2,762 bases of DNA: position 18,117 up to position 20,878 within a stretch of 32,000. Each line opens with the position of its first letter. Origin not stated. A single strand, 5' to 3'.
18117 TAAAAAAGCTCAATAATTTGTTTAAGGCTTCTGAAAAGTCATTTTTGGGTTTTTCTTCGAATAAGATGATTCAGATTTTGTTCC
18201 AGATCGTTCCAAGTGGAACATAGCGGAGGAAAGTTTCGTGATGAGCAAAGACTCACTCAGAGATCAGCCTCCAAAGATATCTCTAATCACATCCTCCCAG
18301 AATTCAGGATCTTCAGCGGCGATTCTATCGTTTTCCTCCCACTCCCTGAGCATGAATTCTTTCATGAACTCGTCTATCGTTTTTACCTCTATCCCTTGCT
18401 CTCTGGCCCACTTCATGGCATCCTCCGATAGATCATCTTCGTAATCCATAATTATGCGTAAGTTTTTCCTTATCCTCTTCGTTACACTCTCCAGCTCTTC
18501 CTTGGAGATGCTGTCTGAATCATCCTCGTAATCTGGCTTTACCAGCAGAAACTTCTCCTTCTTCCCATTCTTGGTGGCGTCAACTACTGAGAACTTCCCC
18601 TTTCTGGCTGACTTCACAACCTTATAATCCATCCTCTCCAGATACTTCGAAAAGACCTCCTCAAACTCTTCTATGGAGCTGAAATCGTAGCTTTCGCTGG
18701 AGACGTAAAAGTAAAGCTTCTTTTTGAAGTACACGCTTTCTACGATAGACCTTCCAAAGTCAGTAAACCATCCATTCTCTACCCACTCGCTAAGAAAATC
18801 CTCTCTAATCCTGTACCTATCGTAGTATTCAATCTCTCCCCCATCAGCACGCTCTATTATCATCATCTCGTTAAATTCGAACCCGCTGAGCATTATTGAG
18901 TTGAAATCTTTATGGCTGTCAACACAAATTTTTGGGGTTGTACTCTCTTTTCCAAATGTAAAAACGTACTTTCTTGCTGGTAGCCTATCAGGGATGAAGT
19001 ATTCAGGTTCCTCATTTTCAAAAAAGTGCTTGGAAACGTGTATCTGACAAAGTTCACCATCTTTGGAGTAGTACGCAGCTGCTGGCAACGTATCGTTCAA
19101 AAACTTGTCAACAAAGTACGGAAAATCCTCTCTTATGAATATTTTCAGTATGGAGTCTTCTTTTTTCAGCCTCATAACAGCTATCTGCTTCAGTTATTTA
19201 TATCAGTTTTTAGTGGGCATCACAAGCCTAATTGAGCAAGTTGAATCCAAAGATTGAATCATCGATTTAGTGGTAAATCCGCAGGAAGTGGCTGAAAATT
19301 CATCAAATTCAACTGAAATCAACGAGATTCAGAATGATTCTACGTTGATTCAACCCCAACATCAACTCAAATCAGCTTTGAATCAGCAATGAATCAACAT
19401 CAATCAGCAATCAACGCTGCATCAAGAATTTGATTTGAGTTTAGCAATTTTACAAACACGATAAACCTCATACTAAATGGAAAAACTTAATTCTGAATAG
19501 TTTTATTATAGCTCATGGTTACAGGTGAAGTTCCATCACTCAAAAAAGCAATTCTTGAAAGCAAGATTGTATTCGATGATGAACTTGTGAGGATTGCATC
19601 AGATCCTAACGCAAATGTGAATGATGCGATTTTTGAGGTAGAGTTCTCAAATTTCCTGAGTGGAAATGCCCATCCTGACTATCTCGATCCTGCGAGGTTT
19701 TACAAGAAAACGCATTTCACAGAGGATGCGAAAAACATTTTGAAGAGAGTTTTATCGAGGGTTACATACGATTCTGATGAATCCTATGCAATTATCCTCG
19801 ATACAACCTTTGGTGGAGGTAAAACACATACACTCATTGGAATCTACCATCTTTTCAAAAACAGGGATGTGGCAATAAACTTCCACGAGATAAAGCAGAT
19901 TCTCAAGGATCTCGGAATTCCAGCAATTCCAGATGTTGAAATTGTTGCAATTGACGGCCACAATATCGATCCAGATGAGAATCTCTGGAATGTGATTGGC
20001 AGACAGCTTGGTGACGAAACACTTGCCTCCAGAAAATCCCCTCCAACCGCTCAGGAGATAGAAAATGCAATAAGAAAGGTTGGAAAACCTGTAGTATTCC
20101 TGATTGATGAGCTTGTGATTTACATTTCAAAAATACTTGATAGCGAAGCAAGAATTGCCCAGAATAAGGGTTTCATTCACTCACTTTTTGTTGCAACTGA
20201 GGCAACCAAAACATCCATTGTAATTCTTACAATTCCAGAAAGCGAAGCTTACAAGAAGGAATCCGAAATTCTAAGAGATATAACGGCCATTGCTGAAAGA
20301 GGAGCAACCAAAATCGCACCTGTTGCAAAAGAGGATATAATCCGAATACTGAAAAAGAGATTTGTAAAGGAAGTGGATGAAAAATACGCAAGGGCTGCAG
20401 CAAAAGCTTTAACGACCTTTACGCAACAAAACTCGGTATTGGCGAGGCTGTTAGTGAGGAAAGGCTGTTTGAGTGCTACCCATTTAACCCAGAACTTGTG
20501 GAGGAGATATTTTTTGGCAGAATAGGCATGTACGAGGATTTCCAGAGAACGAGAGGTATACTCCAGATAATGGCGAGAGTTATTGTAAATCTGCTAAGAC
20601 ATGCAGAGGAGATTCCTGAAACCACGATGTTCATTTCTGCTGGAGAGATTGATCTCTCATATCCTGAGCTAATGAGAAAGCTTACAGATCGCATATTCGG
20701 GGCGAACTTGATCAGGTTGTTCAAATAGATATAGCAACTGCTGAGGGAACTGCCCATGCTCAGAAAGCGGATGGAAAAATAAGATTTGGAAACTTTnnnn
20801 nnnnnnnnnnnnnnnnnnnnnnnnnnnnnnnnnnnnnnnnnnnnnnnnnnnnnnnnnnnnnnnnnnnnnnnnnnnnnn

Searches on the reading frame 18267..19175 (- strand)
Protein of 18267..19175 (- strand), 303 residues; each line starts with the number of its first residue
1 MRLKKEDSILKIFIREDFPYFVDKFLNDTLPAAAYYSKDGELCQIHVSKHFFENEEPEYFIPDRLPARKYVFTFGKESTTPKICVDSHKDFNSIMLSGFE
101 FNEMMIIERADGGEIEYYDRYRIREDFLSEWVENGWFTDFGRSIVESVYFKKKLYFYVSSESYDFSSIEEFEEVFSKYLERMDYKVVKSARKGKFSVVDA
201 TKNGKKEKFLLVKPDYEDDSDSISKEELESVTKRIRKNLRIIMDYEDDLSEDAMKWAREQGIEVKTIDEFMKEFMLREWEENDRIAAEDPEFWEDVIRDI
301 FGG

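Call 35: search_protein_families(library=pfam, max_evalue=0.01, proteins=[P0002, window:18267-19175:-])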
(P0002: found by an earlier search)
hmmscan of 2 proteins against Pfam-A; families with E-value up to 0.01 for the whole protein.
P0002 (1005 aa): 7 families
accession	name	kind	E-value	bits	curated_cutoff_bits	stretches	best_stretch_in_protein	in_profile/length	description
PF00271.37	Helicase_C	-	6.5e-25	88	23.5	1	383-494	2-110/110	Helicase conserved C-terminal domain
PF04851.21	ResIII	-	2.2e-18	67.1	22.5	1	32-190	2-163/164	Type III restriction enzyme, res subunit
PF13020.12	NOV_C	-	5.8e-18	65.2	22.1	1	889-969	2-82/91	Protein NO VEIN, C-terminal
PF00176.29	SNF2-rel_dom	-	1.3e-13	51.2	24.9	1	57-199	20-173/290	SNF2-related domain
PF00270.35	DEAD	-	6.4e-11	42.7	26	1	56-191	16-162/167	DEAD/DEAH box helicase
PF18766.7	SWI2_SNF2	-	7.8e-06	26.1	26.7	1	61-228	25-182/221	SWI2/SNF2 ATPase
PF22590.2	Cas3-like_C_2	-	0.00018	22.2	27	1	403-493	7-104/106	CRISPR-associated nuclease/helicase Cas3, C-terminal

window:18267-19175:- (303 aa): 1 family
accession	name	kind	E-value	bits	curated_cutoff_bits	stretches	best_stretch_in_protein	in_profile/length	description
PF04471.18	Mrr_cat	-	0.0032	18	21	1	168-270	6-111/115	Restriction endonuclease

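Call 36: search_protein_families(library=padloc, max_evalue=0.01, proteins=[P0002, window:18267-19175:-])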
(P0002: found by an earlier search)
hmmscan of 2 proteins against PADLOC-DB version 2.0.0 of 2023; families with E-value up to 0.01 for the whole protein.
P0002 (1005 aa): 60 families (the best 25 are shown)
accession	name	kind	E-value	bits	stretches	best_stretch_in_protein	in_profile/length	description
PDLC00659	HmaA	-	1e-88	296.5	2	6-601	77-717/1176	SNF2 helicase / DEAD-box helicase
PDLC02500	BrxHI|BrxHII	-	2e-76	256.3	1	31-589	88-671/933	BrxHI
PDLC02621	DrmD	-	4e-73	245.1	1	30-593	118-728/1040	DrmD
PDLC02504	BrxHI|BrxHII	-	8.9e-63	210.6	1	27-556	103-642/971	BrxHII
PDLC02620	DrmD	-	8.9e-57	190.8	1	25-569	91-657/1060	DrmD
PDLC02572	DrmA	-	2.4e-51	172.7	1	32-536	117-669/1043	DrmA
PDLC02632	DrmD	-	6.4e-49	165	1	31-501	121-633/662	DrmD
PDLC02619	DrmD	-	8.1e-45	151.3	2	20-447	19-462/872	DrmD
PDLC02843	DpdE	-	7.2e-39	131.4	2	280-508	455-678/1091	DpdE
PDLC02634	DrmD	-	5e-37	125.2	1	25-525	83-615/900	DrmD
PDLC02840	DpdE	-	1.2e-33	114.5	2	29-207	155-320/1091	DpdE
PDLC02624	DrmD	-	3.8e-32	109.6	1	75-501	2-474/652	DrmD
PDLC02623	DrmD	-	7.7e-32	108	2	220-546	385-676/1040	DrmD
PDLC02633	DrmD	-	3.8e-30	102.6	1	35-496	127-631/839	DrmD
PDLC02844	DpdE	-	1.5e-29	100.6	2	23-205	143-321/1074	DpdE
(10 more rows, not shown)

window:18267-19175:- (303 aa): 0 families

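Call 69: search_protein_families(library=pfam, max_evalue=0.1, proteins=[L002:16310-17377:-, L002:18748-19620:-, L002:14467-14685:+])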
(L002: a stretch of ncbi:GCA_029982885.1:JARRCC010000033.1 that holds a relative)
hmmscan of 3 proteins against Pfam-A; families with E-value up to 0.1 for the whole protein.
L002:16310-17377:- (356 aa): 2 families
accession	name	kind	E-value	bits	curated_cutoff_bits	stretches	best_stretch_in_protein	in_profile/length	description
PF00589.27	Phage_integrase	-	0.00025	21.3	27.1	1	184-329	28-168/172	Phage integrase family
PF13326.11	PSII_Pbs27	-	0.09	13.5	25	0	124-178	48-105/140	Photosystem II Pbs27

L002:18748-19620:- (291 aa): 4 families
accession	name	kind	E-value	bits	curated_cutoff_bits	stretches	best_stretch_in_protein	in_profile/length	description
PF12706.13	Lactamase_B_2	-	0.0016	18.5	27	1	40-139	35-165/200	Beta-lactamase superfamily domain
PF07521.17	RMMBL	-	0.0029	18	21.6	1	238-280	14-59/63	Zn-dependent metallo-hydrolase RNA specificity domain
PF00753.33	Lactamase_B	-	0.041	14.2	22.7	0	101-122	129-150/196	Metallo-beta-lactamase superfamily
PF19583.5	ODP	-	0.056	13.7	27.2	1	84-123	95-137/194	ODP family beta lactamase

L002:14467-14685:+ (73 aa): 0 families

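Call 70: search_protein_families(library=ncbifam, max_evalue=0.001, proteins=[P0002, window:18267-19175:-, L002:16310-17377:-])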
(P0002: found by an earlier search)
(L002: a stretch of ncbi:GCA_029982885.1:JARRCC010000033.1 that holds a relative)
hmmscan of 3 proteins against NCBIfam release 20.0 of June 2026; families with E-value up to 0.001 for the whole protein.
P0002 (1005 aa): 25 families
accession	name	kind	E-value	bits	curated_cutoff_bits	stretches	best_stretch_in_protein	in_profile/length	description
NF038317.1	DISARM_DrmD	equivalog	1e-77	262.4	610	1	30-594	104-711/1021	DISARM system SNF2-like helicase DrmD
NF041062.1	DpdE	equivalog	1.6e-45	155.5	500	2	27-228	147-337/1048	protein DpdE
NF038318.1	DISARM_DrmD_b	equivalog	1.1e-44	152.8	950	2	20-447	16-459/868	DISARM system SNF2-like helicase DrmD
NF003426.0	PRK04914.1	equivalog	8.6e-36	123.5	576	1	10-502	130-600/959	RNA polymerase-associated protein RapA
NF042964.1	phospholipD_antiphage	equivalog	6.2e-35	120.8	1100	2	224-529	532-826/895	phospholipase D-like domain-containing anti-phage protein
NF053675.1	pilus_reg_Snf2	equivalog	1.4e-23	83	1100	2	381-525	860-1004/1029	pilus expression-regulating Snf2 family helicase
NF058637.1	helic_SCO1167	equivalog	3.3e-23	81.7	1200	2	378-524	759-905/932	SCO1167/SCO6262 family helicase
NF041790.1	anti-phage_ZorD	equivalog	6e-14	51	1500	1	382-502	905-1033/1035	type I Zorya anti-phage system protein ZorD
NF008744.0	PRK11776.1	equivalog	1.7e-11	43.4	524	1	370-496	216-339/460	ATP-dependent RNA helicase DbpA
NF053631.1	RNA_helic_CshA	equivalog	5.1e-10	38.8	646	1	376-497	217-335/434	degradosome RNA helicase CshA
NF008394.0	PRK11192.1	equivalog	7.7e-09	34.9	507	1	380-496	231-344/441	ATP-dependent RNA helicase SrmB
TIGR01389.1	recQ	equivalog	6.9e-08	31.4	640.2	1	382-513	210-338/591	DNA helicase RecQ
NF008642.0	PRK11634.1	equivalog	1.3e-07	30.4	989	1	382-538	231-380/628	DEAD/DEAH family ATP-dependent RNA helicase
TIGR00643.1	recG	equivalog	1.1e-06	27.7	659.4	1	50-189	252-396/629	ATP-dependent DNA helicase RecG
NF053636.1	DDHlcsCsdAPsy1082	equivalog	1.3e-06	27.2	890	1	397-495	242-339/512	DEAD/DEAH box helicase CsdA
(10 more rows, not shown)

window:18267-19175:- (303 aa): 0 families

L002:16310-17377:- (356 aa): 0 families

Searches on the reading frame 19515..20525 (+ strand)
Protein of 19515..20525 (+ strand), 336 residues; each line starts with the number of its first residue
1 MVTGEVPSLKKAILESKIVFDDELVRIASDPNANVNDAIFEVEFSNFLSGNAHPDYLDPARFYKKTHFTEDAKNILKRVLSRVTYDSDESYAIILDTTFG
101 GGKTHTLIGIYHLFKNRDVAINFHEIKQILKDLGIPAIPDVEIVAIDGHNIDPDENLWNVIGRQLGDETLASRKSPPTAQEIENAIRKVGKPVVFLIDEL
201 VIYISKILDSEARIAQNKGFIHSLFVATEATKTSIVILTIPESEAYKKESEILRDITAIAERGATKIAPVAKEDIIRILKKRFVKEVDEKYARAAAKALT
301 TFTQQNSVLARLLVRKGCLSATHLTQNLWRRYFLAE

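Call 4: search_protein_families(library=pfam, proteins=[window:19515-20525:+], max_evalue=0.01)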
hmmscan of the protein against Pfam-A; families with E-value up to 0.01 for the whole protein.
window:19515-20525:+ (336 aa): 1 family
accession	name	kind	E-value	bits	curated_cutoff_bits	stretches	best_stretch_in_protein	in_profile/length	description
PF04465.17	DUF499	-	8e-13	47.5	23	1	157-309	53-220/1024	Protein of unknown function (DUF499)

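Call 5: search_protein_families(library=padloc, proteins=[window:19515-20525:+], max_evalue=0.01)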
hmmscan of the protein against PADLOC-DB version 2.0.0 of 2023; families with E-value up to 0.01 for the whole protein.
window:19515-20525:+ (336 aa): 2 families
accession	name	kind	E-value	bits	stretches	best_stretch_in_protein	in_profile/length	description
PDLC00662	HmaC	-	4.1e-32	109.3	1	38-302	24-311/941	AAA+ ATPase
PDLC02192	DUF499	-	7.6e-17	58.4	1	58-290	34-272/1022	-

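Call 35: search_protein_families(library=pfam, max_evalue=0.01, proteins=[P0002])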
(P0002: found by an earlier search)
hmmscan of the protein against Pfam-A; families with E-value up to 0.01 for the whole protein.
P0002 (1005 aa): 7 families
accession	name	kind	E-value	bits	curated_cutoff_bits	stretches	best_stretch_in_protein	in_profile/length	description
PF00271.37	Helicase_C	-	6.5e-25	88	23.5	1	383-494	2-110/110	Helicase conserved C-terminal domain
PF04851.21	ResIII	-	2.2e-18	67.1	22.5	1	32-190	2-163/164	Type III restriction enzyme, res subunit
PF13020.12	NOV_C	-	5.8e-18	65.2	22.1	1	889-969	2-82/91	Protein NO VEIN, C-terminal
PF00176.29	SNF2-rel_dom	-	1.3e-13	51.2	24.9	1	57-199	20-173/290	SNF2-related domain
PF00270.35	DEAD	-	6.4e-11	42.7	26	1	56-191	16-162/167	DEAD/DEAH box helicase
PF18766.7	SWI2_SNF2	-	7.8e-06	26.1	26.7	1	61-228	25-182/221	SWI2/SNF2 ATPase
PF22590.2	Cas3-like_C_2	-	0.00018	22.2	27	1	403-493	7-104/106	CRISPR-associated nuclease/helicase Cas3, C-terminal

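Call 36: search_protein_families(library=padloc, max_evalue=0.01, proteins=[P0002])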
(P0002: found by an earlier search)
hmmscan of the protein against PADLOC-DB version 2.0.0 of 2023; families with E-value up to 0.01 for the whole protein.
P0002 (1005 aa): 60 families (the best 25 are shown)
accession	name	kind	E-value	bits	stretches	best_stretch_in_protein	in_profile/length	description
PDLC00659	HmaA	-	1e-88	296.5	2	6-601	77-717/1176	SNF2 helicase / DEAD-box helicase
PDLC02500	BrxHI|BrxHII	-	2e-76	256.3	1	31-589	88-671/933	BrxHI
PDLC02621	DrmD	-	4e-73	245.1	1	30-593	118-728/1040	DrmD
PDLC02504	BrxHI|BrxHII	-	8.9e-63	210.6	1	27-556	103-642/971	BrxHII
PDLC02620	DrmD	-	8.9e-57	190.8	1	25-569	91-657/1060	DrmD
PDLC02572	DrmA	-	2.4e-51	172.7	1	32-536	117-669/1043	DrmA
PDLC02632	DrmD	-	6.4e-49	165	1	31-501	121-633/662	DrmD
PDLC02619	DrmD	-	8.1e-45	151.3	2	20-447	19-462/872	DrmD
PDLC02843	DpdE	-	7.2e-39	131.4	2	280-508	455-678/1091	DpdE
PDLC02634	DrmD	-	5e-37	125.2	1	25-525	83-615/900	DrmD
PDLC02840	DpdE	-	1.2e-33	114.5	2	29-207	155-320/1091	DpdE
PDLC02624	DrmD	-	3.8e-32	109.6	1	75-501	2-474/652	DrmD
PDLC02623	DrmD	-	7.7e-32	108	2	220-546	385-676/1040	DrmD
PDLC02633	DrmD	-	3.8e-30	102.6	1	35-496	127-631/839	DrmD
PDLC02844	DpdE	-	1.5e-29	100.6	2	23-205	143-321/1074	DpdE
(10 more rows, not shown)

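Call 69: search_protein_families(library=pfam, max_evalue=0.1, proteins=[L002:16310-17377:-, L002:18748-19620:-, L002:14467-14685:+])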
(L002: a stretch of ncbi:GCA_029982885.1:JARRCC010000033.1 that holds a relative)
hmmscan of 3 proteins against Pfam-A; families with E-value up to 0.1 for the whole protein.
L002:16310-17377:- (356 aa): 2 families
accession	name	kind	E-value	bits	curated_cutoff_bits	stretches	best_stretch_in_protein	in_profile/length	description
PF00589.27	Phage_integrase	-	0.00025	21.3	27.1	1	184-329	28-168/172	Phage integrase family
PF13326.11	PSII_Pbs27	-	0.09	13.5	25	0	124-178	48-105/140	Photosystem II Pbs27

L002:18748-19620:- (291 aa): 4 families
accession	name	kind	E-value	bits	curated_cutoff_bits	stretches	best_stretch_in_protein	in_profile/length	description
PF12706.13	Lactamase_B_2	-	0.0016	18.5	27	1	40-139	35-165/200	Beta-lactamase superfamily domain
PF07521.17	RMMBL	-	0.0029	18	21.6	1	238-280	14-59/63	Zn-dependent metallo-hydrolase RNA specificity domain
PF00753.33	Lactamase_B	-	0.041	14.2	22.7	0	101-122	129-150/196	Metallo-beta-lactamase superfamily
PF19583.5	ODP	-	0.056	13.7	27.2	1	84-123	95-137/194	ODP family beta lactamase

L002:14467-14685:+ (73 aa): 0 families

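Call 70: search_protein_families(library=ncbifam, max_evalue=0.001, proteins=[P0002, L002:16310-17377:-])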
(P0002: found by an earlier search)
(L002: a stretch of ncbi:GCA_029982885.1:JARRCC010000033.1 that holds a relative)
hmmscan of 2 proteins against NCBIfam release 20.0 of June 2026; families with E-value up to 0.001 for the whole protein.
P0002 (1005 aa): 25 families
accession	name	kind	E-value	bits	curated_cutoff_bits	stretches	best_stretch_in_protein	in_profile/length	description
NF038317.1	DISARM_DrmD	equivalog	1e-77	262.4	610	1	30-594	104-711/1021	DISARM system SNF2-like helicase DrmD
NF041062.1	DpdE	equivalog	1.6e-45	155.5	500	2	27-228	147-337/1048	protein DpdE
NF038318.1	DISARM_DrmD_b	equivalog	1.1e-44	152.8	950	2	20-447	16-459/868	DISARM system SNF2-like helicase DrmD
NF003426.0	PRK04914.1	equivalog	8.6e-36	123.5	576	1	10-502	130-600/959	RNA polymerase-associated protein RapA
NF042964.1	phospholipD_antiphage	equivalog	6.2e-35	120.8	1100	2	224-529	532-826/895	phospholipase D-like domain-containing anti-phage protein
NF053675.1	pilus_reg_Snf2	equivalog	1.4e-23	83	1100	2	381-525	860-1004/1029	pilus expression-regulating Snf2 family helicase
NF058637.1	helic_SCO1167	equivalog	3.3e-23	81.7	1200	2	378-524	759-905/932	SCO1167/SCO6262 family helicase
NF041790.1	anti-phage_ZorD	equivalog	6e-14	51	1500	1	382-502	905-1033/1035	type I Zorya anti-phage system protein ZorD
NF008744.0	PRK11776.1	equivalog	1.7e-11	43.4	524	1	370-496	216-339/460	ATP-dependent RNA helicase DbpA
NF053631.1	RNA_helic_CshA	equivalog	5.1e-10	38.8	646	1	376-497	217-335/434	degradosome RNA helicase CshA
NF008394.0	PRK11192.1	equivalog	7.7e-09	34.9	507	1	380-496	231-344/441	ATP-dependent RNA helicase SrmB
TIGR01389.1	recQ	equivalog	6.9e-08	31.4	640.2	1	382-513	210-338/591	DNA helicase RecQ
NF008642.0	PRK11634.1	equivalog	1.3e-07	30.4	989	1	382-538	231-380/628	DEAD/DEAH family ATP-dependent RNA helicase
TIGR00643.1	recG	equivalog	1.1e-06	27.7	659.4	1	50-189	252-396/629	ATP-dependent DNA helicase RecG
NF053636.1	DDHlcsCsdAPsy1082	equivalog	1.3e-06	27.2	890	1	397-495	242-339/512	DEAD/DEAH box helicase CsdA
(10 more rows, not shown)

L002:16310-17377:- (356 aa): 0 families

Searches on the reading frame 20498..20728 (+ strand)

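Call 4: search_protein_families(library=pfam, proteins=[window:20498-20728:+], max_evalue=0.01)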
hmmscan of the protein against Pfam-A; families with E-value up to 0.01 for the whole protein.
window:20498-20728:+ (76 aa): 0 families

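Call 5: search_protein_families(library=padloc, proteins=[window:20498-20728:+], max_evalue=0.01)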
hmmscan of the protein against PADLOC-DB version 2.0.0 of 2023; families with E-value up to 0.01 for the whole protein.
window:20498-20728:+ (76 aa): 2 families
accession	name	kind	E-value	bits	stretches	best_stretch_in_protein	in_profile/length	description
PDLC00662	HmaC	-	1.7e-05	21.3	1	12-53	353-390/941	AAA+ ATPase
PDLC02192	DUF499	-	0.0055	12.5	1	13-64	327-374/1022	-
